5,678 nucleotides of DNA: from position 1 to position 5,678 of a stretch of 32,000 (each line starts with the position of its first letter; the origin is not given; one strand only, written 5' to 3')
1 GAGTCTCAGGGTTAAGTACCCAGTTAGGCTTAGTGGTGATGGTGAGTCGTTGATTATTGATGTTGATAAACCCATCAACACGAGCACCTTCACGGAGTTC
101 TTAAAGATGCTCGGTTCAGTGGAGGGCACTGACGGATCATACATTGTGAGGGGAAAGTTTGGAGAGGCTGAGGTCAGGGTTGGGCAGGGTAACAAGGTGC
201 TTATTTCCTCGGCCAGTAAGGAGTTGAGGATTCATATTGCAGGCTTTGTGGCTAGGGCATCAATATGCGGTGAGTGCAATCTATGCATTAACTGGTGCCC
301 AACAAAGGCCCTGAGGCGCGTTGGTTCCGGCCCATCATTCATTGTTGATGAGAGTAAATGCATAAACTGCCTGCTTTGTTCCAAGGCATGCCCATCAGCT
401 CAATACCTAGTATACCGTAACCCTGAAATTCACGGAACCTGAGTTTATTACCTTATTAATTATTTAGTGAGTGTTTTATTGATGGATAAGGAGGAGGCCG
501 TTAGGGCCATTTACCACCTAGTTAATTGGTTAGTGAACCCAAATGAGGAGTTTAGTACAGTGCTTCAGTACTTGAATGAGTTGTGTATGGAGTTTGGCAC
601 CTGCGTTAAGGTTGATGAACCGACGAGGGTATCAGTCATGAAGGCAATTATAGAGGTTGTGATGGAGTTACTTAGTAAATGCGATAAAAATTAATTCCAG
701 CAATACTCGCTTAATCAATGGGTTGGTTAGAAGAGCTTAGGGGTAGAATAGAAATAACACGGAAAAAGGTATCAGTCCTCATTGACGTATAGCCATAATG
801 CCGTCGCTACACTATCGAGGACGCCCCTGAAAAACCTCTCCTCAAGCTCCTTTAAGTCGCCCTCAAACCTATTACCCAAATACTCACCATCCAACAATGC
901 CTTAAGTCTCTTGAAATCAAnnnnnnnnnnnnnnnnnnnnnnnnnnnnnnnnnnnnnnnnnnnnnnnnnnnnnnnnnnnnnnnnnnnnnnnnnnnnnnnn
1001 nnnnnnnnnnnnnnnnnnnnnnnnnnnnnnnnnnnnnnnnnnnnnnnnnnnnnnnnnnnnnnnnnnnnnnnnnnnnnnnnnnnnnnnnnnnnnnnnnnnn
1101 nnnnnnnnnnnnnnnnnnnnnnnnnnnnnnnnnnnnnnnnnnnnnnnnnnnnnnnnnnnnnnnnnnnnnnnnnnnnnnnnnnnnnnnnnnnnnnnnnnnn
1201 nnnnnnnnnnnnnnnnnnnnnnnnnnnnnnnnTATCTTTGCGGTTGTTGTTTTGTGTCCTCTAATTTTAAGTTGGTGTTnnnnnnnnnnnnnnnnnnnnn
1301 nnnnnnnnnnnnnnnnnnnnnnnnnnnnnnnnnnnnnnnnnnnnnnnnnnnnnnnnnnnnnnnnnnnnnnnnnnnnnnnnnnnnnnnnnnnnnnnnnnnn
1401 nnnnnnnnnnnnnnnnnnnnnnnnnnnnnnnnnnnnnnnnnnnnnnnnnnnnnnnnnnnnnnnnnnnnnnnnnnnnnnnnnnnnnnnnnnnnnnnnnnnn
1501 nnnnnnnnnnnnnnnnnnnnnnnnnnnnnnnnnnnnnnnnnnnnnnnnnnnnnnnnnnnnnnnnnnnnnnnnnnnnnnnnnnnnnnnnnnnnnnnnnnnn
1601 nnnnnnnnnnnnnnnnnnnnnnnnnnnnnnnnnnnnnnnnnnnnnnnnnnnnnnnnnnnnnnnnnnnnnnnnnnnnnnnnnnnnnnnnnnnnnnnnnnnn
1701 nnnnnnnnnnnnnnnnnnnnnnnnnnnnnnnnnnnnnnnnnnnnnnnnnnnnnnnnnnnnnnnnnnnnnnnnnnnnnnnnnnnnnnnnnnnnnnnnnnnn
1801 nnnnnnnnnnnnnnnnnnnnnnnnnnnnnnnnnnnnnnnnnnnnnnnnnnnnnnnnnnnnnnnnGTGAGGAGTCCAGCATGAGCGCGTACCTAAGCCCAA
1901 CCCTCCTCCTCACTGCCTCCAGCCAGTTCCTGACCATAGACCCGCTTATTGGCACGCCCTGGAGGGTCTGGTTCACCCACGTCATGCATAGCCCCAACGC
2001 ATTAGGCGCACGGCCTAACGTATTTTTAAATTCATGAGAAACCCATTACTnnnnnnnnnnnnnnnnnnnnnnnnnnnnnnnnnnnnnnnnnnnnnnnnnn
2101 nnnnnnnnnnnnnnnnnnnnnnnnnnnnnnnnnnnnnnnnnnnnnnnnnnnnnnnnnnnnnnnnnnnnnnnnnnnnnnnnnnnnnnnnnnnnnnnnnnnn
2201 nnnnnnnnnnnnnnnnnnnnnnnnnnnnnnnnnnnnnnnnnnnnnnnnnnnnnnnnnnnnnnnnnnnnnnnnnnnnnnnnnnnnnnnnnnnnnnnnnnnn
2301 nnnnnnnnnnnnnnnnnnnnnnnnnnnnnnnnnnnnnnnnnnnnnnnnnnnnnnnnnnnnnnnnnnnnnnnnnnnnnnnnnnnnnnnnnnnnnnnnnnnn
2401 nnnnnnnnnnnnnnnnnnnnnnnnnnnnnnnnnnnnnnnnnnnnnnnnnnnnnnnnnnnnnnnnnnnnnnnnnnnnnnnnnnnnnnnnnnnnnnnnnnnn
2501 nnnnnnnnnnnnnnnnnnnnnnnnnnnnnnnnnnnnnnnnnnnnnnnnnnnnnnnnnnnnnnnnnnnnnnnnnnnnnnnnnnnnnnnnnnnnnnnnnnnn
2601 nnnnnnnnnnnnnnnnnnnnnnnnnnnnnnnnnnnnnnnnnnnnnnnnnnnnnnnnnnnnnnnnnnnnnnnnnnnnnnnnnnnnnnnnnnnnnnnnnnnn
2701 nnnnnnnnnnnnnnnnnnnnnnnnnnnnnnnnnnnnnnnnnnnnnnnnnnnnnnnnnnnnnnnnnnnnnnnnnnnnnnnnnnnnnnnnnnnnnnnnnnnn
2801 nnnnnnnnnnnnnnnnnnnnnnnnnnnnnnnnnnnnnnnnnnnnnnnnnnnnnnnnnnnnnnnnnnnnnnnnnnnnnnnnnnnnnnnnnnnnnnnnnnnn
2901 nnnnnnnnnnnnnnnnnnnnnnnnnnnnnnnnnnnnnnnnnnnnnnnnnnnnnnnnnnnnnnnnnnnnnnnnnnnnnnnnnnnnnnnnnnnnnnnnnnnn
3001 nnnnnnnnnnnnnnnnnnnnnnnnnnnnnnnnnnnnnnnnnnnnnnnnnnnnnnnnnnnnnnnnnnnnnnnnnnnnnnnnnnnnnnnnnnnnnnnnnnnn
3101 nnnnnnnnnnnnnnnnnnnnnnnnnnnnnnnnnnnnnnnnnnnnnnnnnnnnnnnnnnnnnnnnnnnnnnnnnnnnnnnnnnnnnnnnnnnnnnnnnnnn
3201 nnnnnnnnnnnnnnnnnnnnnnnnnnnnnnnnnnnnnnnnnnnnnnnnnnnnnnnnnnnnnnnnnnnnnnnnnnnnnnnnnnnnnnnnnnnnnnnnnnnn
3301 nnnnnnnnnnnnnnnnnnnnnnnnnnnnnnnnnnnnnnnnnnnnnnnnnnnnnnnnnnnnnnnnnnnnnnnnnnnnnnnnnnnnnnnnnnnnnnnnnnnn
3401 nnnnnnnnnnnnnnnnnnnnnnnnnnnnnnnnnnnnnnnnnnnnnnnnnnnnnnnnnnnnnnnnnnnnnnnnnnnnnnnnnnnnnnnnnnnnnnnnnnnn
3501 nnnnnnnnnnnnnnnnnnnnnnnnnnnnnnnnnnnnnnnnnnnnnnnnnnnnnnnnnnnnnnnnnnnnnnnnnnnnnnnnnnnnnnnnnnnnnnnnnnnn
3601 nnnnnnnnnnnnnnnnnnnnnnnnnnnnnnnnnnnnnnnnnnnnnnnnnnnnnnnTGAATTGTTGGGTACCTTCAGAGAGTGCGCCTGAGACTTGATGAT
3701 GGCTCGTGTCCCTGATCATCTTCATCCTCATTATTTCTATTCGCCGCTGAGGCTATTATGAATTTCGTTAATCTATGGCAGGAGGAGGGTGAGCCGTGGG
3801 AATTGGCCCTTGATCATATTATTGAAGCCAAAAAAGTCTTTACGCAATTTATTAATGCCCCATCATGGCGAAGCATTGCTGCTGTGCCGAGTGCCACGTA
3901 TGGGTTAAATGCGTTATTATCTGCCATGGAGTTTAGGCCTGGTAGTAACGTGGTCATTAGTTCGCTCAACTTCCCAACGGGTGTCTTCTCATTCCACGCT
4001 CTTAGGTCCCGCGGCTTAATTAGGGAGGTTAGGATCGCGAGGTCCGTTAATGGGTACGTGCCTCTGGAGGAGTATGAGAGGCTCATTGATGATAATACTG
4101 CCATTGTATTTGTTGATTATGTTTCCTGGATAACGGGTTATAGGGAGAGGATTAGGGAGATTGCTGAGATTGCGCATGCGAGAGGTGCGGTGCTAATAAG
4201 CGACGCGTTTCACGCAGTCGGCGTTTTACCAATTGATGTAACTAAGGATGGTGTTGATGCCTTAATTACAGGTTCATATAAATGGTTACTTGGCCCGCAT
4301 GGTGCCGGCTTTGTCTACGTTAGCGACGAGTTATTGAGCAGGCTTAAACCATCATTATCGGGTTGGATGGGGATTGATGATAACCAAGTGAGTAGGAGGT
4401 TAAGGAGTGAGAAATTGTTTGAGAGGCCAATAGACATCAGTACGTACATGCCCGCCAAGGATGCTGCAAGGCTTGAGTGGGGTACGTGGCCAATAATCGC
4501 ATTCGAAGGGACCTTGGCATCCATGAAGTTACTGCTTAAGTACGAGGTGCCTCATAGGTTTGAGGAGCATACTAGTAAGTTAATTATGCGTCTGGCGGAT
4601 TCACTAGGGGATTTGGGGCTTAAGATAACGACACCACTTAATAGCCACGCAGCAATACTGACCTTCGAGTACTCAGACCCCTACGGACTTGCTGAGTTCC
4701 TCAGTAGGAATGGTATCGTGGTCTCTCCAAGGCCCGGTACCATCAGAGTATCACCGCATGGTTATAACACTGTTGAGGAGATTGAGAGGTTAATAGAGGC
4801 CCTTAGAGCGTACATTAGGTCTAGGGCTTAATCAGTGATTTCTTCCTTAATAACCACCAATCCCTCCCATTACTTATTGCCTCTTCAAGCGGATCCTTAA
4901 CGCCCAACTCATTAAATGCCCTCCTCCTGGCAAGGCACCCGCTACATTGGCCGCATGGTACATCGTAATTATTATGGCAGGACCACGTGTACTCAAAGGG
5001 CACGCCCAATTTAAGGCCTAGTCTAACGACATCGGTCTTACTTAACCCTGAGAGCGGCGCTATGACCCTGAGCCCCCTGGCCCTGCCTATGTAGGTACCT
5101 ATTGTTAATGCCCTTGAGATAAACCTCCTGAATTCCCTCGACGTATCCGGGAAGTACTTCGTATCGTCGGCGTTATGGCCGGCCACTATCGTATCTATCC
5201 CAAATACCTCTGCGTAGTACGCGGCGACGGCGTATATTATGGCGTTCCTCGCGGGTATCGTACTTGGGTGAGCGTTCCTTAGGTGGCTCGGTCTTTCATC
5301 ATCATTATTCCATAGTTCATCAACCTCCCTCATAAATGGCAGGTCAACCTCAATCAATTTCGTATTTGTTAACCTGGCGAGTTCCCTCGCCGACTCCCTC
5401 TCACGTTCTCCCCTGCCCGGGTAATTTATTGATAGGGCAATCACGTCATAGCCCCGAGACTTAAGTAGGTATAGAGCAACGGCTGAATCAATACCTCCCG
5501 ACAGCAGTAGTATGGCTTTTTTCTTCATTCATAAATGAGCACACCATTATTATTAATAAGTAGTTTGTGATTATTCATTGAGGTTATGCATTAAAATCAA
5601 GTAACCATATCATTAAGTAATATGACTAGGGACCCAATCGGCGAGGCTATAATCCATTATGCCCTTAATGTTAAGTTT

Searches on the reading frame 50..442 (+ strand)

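Call 34: search_protein_families(library=pfam, max_evalue=0.01, proteins=[window:50-442:+])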
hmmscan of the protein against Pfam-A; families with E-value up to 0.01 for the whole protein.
window:50-442:+ (130 aa): 14 families
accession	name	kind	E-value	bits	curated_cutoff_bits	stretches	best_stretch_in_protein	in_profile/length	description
PF14697.11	Fer4_21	-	3.7e-08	33.8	35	1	99-119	3-25/59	4Fe-4S dicluster domain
PF13237.11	Fer4_10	-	3.8e-08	33.6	25.5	2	70-115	6-53/53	4Fe-4S dicluster domain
PF00037.32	Fer4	-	4e-08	33.2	21.1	1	98-115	2-19/24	4Fe-4S binding domain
PF12838.12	Fer4_7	-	9e-08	32.9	27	1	73-116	2-50/52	4Fe-4S dicluster domain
PF12797.12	Fer4_2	-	8.6e-07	29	24.5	1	97-116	3-22/22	4Fe-4S binding domain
PF12837.12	Fer4_6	-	9.2e-07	29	25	1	99-116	4-21/24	4Fe-4S binding domain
PF13484.11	Fer4_16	-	1.2e-06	29.6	30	1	73-91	2-20/66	4Fe-4S double cluster binding domain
PF13187.11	Fer4_9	-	2.8e-06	27.7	27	1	73-116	2-49/52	4Fe-4S dicluster domain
PF13183.11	Fer4_8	-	2.2e-05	25.3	27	0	102-120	3-21/68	4Fe-4S dicluster domain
PF13534.11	Fer4_17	-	0.001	20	22.2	0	103-117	1-15/61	4Fe-4S dicluster domain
PF12798.12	Fer4_3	-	0.002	19.3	27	0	104-116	1-13/15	4Fe-4S binding domain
PF12800.12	Fer4_4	-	0.0035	18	24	0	102-115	2-15/17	4Fe-4S binding domain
PF13370.11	Fer4_13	-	0.0038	18.3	24.5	1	99-116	1-18/58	4Fe-4S single cluster domain of Ferredoxin I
PF13746.11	Fer4_18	-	0.0078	16.8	27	0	70-115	58-96/114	4Fe-4S dicluster domain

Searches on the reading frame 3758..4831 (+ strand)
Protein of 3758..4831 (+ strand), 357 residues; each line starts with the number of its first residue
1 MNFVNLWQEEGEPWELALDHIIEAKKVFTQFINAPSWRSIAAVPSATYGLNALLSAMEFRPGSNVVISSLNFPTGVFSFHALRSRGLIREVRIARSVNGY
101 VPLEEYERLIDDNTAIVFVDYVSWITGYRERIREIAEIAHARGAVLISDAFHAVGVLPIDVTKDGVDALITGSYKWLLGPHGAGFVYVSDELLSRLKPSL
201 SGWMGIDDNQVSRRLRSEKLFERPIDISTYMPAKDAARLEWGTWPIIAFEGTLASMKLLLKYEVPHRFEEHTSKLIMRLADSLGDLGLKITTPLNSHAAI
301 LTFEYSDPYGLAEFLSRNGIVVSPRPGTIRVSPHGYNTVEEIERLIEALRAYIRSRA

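Call 34: search_protein_families(library=pfam, max_evalue=0.01, proteins=[window:3758-4831:+])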
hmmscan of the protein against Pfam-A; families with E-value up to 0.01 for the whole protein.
window:3758-4831:+ (357 aa): 4 families
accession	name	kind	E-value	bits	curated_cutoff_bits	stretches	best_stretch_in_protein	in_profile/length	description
PF00266.25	Aminotran_5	-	5.7e-34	118.1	21.5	1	19-345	43-371/371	Aminotransferase class-V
PF00155.27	Aminotran_1_2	-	7.3e-10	39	19.7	1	40-199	69-244/361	Aminotransferase class I and II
PF01041.23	DegT_DnrJ_EryC1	-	3e-07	30.4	19.8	1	39-155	41-151/360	DegT/DnrJ/EryC1/StrS aminotransferase family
PF01053.26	Cys_Met_Meta_PP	-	0.00025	20.2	27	1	96-181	120-204/381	Cys/Met metabolism PLP-dependent enzyme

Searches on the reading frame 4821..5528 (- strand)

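Call 34: search_protein_families(library=pfam, max_evalue=0.01, proteins=[window:4821-5528:-])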
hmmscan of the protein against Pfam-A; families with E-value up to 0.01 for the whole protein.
window:4821-5528:- (235 aa): 7 families
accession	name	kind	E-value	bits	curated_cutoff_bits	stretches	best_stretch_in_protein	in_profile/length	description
PF06508.19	QueC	-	1.2e-47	162.5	22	1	4-208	1-209/210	Queuosine biosynthesis protein QueC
PF02568.20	ThiI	-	3.1e-12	47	20.5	1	3-119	4-117/197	Thiamine biosynthesis protein (ThiI)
PF03054.22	tRNA_Me_trans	-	3.3e-06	27.3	20.6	1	4-36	2-34/202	tRNA methyl transferase HUP domain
PF00733.27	Asn_synthase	-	2.6e-05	24.5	21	1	7-63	22-79/354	Asparagine synthase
PF00764.25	Arginosuc_synth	-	0.00011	22.7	27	1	5-62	2-60/162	Arginosuccinate synthase N-terminal HUP domain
PF02540.23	NAD_synthase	-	0.00023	20.8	21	0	3-71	19-90/242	NAD synthase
PF01171.26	ATP_bind_3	-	0.0017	18.5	27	1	6-123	3-109/182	PP-loop family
